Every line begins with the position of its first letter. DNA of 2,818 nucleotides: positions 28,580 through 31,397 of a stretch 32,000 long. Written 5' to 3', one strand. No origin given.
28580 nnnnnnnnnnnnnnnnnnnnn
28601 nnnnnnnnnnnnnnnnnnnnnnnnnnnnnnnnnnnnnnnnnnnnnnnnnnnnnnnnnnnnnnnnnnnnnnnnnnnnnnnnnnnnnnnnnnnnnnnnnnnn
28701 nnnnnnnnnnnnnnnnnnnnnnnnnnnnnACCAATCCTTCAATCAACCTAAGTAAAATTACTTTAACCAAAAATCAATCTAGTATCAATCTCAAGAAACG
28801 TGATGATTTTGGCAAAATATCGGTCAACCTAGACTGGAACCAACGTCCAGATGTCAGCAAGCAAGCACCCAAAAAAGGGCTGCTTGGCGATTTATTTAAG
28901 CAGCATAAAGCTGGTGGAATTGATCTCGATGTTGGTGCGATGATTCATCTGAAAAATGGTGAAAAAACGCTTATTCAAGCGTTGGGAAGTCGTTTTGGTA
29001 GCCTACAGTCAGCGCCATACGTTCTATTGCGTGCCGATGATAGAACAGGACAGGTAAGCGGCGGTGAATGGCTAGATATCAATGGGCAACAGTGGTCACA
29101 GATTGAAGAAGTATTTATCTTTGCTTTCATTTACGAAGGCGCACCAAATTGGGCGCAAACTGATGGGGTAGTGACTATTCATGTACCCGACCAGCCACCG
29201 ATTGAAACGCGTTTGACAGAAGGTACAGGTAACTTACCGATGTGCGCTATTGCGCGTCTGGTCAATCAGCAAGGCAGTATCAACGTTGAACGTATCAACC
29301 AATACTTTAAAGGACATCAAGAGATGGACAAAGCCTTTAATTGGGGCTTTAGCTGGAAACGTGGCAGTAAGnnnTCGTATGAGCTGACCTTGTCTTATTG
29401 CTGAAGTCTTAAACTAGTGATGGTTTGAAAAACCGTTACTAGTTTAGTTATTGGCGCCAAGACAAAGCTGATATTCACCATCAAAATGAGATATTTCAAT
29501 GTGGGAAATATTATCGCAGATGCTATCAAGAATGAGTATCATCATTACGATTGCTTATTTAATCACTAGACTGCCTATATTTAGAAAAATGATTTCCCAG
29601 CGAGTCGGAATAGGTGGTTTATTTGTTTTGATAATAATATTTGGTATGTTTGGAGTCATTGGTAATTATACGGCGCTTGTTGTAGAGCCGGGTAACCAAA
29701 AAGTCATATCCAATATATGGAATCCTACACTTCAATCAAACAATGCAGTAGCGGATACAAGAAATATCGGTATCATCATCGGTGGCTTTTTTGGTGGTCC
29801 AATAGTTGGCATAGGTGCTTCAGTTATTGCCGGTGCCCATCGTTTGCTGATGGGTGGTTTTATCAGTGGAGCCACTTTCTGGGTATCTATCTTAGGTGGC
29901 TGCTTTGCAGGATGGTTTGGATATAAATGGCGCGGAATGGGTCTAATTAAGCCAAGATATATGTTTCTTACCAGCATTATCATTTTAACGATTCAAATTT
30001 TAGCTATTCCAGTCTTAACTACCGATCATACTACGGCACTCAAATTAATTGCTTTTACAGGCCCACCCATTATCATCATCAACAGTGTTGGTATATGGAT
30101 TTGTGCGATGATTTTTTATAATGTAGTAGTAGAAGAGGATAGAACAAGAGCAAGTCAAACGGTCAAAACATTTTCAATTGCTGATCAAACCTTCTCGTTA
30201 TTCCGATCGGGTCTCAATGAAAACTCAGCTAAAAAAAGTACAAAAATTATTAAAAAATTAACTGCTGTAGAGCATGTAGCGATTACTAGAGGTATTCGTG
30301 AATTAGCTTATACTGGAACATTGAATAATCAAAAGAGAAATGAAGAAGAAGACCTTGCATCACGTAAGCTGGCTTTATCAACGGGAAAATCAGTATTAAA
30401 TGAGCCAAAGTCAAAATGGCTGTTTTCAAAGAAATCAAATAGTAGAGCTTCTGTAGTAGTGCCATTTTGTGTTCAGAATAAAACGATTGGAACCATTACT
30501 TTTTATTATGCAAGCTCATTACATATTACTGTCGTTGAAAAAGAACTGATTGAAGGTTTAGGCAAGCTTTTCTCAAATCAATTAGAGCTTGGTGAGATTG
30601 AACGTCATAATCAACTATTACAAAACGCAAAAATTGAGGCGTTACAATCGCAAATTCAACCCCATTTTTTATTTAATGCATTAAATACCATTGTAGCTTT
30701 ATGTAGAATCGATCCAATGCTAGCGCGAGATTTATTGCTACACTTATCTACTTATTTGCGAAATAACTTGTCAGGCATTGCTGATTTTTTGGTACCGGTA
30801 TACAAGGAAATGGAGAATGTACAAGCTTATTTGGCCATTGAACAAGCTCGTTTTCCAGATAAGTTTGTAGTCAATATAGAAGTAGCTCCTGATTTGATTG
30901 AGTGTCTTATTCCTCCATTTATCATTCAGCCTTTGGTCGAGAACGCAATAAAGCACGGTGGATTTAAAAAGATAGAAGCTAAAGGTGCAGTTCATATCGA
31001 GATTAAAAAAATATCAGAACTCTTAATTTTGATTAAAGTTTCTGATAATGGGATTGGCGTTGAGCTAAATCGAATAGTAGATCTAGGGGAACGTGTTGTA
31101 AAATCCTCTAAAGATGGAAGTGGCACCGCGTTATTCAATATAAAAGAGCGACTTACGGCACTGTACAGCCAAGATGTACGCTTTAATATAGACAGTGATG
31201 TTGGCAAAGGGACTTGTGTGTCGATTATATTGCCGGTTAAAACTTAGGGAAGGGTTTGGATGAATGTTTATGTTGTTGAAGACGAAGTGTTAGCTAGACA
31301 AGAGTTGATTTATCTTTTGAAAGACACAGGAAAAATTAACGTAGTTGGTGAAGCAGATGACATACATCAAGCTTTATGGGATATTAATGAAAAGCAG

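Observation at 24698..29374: Divergent TerD-fold gene and ATP-grasp / membrane ORF / PRTase operon: half of a Ter-associated module whose product is unknown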

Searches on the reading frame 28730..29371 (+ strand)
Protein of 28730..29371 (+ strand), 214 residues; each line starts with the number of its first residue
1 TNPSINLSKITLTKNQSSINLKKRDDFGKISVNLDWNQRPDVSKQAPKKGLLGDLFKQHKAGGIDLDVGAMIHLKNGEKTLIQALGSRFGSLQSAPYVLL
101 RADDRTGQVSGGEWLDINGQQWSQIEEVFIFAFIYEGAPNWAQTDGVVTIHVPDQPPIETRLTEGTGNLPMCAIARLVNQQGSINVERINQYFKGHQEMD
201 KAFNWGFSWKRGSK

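Call 9: search_protein_families(library=pfam, proteins=[window:28742-29371:+], max_evalue=10)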
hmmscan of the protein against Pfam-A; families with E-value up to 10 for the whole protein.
seq(210 aa): 0 families

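Call 45: search_protein_representatives(protein=window:28730-29371:+)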
Query: 214 residues. Proteins with E-value up to 0.001 (for the whole library): 611; up to 1e-10: 422; up to 1e-30: 152. The best 150 are listed.
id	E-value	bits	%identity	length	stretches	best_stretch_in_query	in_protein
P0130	1.0e-75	270.4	64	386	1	4-214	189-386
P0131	8.2e-69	247.8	55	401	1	2-214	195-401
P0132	5.2e-66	238.7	54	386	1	3-214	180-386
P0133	5.3e-65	235.3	50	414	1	4-214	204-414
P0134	1.7e-62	227.2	56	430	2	55-214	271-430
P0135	2.0e-61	223.6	54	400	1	4-214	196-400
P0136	9.0e-61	221.5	52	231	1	3-214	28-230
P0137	2.0e-60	220.4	50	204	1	4-214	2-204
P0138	5.9e-60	218.8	54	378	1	4-214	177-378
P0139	3.6e-59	216.3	50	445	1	2-214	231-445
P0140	1.4e-58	214.4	53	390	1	1-214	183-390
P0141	1.6e-58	214.2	48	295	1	4-214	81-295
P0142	1.3e-57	211.2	49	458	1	2-214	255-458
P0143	3.0e-57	210.0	50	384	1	2-214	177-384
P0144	6.1e-57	209.0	50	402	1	2-214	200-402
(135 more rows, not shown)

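Call 57: predict_structure(alignment_id=A3)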
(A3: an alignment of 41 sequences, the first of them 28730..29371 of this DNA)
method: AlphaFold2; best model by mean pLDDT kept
length: 214 residues; sequences in the alignment: 41
mean_pLDDT: 82.4   pTM: 0.81
mean pLDDT of the five models: 82.4, 81.4, 81.1, 80.2, 80.1
residues with pLDDT >= 90: 123; 70-90: 38; 50-70: 26; < 50: 27
segments of 3 or more residues with pLDDT < 50: 1-6, 40-49, 57-61, 106-108
pLDDT, mean of each block of 10 residues (from residue 1): 59 94 93 79 45 49 78 97 81 96 57 92 98 79 89 95 81 97 96 94 91 58
secondary structure, 60 per line:
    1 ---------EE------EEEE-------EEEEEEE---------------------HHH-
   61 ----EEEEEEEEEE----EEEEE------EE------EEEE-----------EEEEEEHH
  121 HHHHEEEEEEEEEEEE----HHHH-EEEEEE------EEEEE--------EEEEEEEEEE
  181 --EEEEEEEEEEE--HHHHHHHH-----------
elements in order: E18-21 E29-35 E65-74 E79-83 E98-101 E113-118 H119-124 E125-136 H141-144 E146-151 E158-162 E171-180 E183-193 H196-203

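Call 62: fold_search(model_id=the predicted structure, library=pdb)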
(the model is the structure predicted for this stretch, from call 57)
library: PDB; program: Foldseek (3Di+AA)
matches with E <= 10: 1556; with E <= 0.001: 6
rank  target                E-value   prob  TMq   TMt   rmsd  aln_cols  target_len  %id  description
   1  9a6r_B                1.5e-09  1.00  0.62  0.66   5.6       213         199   18  Integrative model of GLPD-SCP2 by crosslinking MS and deep learning (released 2024-09-18)
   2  2qng                  1.0e-07  1.00  0.57  0.69   5.1       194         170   12  Crystal structure of unknown function protein SAV2460 (released 2007-07-31)
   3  2kxt_MODEL_1_A        1.0e-07  1.00  0.55  0.66   4.9       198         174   18  NMR structure and calcium-binding properties of the tellurite resistance protein TerD from Klebsiella pneumoni (released 2010-12-22)
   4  2qz7_B                5.9e-07  1.00  0.52  0.64   4.6       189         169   15  The crystal structure of a homologue of telluride resistance protein (TerD), SCO6318 from Streptomyces coelicolor A3(2 (released 2007-08-28)
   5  3ibz                  8.8e-07  1.00  0.56  0.66   5.3       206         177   18  Crystal structure of putative tellurium resistant like protein (TerD) from Streptomyces coelicolor A3(2) (released 2009-08-18)
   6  2qz7_A                9.3e-07  1.00  0.51  0.62   6.7       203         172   13  The crystal structure of a homologue of telluride resistance protein (TerD), SCO6318 from Streptomyces coelicolor A3(2 (released 2007-08-28)
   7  1olp_D                1.8e-02  0.72  0.27  0.18   8.7       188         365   13  Alpha Toxin from Clostridium Absonum (released 2003-10-23)
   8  1ca1                  2.1e-02  0.77  0.26  0.17   8.1       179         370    8  ALPHA-TOXIN FROM CLOSTRIDIUM PERFRINGENS (released 1999-05-04)
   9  6vy2_L                2.2e-02  0.77  0.26  0.43   8.6       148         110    8  Cryo-EM structure of M1214_N1 Fab in complex with CH505 TF chimeric SOSIP.664 Env trimer (released 2020-05-06)
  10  1qm6_A                2.5e-02  0.77  0.27  0.17   8.8       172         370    9  Closed form of Clostridium perfringens alpha-toxin strain NCTC8237 (released 1999-09-27)
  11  8i5b_B                2.8e-02  0.72  0.28  0.34  15.9       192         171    6  Structure of human Nav1.7 in complex with bupivacaine (released 2023-06-14)
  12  6lxj_J                2.8e-02  0.23  0.22  0.22  16.0       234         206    8  Crystal structure of human Z2B3 Fab in complex with influenza virus neuraminidase from A/Anhui/1/2013 (H7N9) (released 2020-12-02)
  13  9b2m_E                4.9e-02  0.75  0.25  0.37   9.2       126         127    7  Hemagglutinin H1 New Caledonia 1999 in complex with monoclonal antibody Fab 43_S0008 (released 2024-12-11)
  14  5gs1_G                4.9e-02  0.25  0.24  0.24  23.4       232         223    6  Crystal structure of homo-specific diabody (released 2016-10-12)
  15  7uar_D                5.2e-02  0.63  0.24  0.36   9.6       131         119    7  Structure of the SARS-CoV-2 S 6P trimer in complex with the neutralizing antibody Fab fragment, C1717 (released 2022-04-27)
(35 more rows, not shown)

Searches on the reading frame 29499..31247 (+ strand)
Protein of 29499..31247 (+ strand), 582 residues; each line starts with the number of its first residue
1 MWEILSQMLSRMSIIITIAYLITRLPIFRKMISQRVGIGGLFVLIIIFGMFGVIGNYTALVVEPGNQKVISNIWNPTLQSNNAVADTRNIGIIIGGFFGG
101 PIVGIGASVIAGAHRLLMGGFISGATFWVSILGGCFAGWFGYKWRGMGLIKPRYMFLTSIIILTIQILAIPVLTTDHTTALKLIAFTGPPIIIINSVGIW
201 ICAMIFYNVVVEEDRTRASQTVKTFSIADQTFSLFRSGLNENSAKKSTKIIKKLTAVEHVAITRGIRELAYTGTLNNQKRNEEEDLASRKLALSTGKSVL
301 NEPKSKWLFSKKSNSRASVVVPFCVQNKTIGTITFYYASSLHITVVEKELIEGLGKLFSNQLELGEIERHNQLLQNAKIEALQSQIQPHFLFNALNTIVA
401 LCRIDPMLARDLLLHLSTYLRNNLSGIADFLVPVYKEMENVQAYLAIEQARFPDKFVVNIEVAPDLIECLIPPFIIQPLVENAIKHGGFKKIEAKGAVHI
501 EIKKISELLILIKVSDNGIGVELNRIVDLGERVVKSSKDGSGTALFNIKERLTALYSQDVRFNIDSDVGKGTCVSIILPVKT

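Call 3: search_protein_families(library=pfam, proteins=[window:29499-31247:+], max_evalue=0.01)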
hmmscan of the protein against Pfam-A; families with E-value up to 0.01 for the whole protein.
window:29499-31247:+ (582 aa): 4 families
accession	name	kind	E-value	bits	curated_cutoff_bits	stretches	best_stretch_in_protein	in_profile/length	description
PF07694.17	5TM-5TMR_LYT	-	3e-33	115.2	24.6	1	26-206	2-166/169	5TMR of 5TMR-LYT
PF06580.19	His_kinase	-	8.2e-24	84.1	25.2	1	377-456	1-81/81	Histidine kinase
PF02518.31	HATPase_c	-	2e-11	44.8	26.4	1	475-581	9-110/111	Histidine kinase-, DNA gyrase B-, and HSP90-like ATPase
PF01590.32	GAF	-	0.0014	19.6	22.4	1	246-361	8-132/133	GAF domain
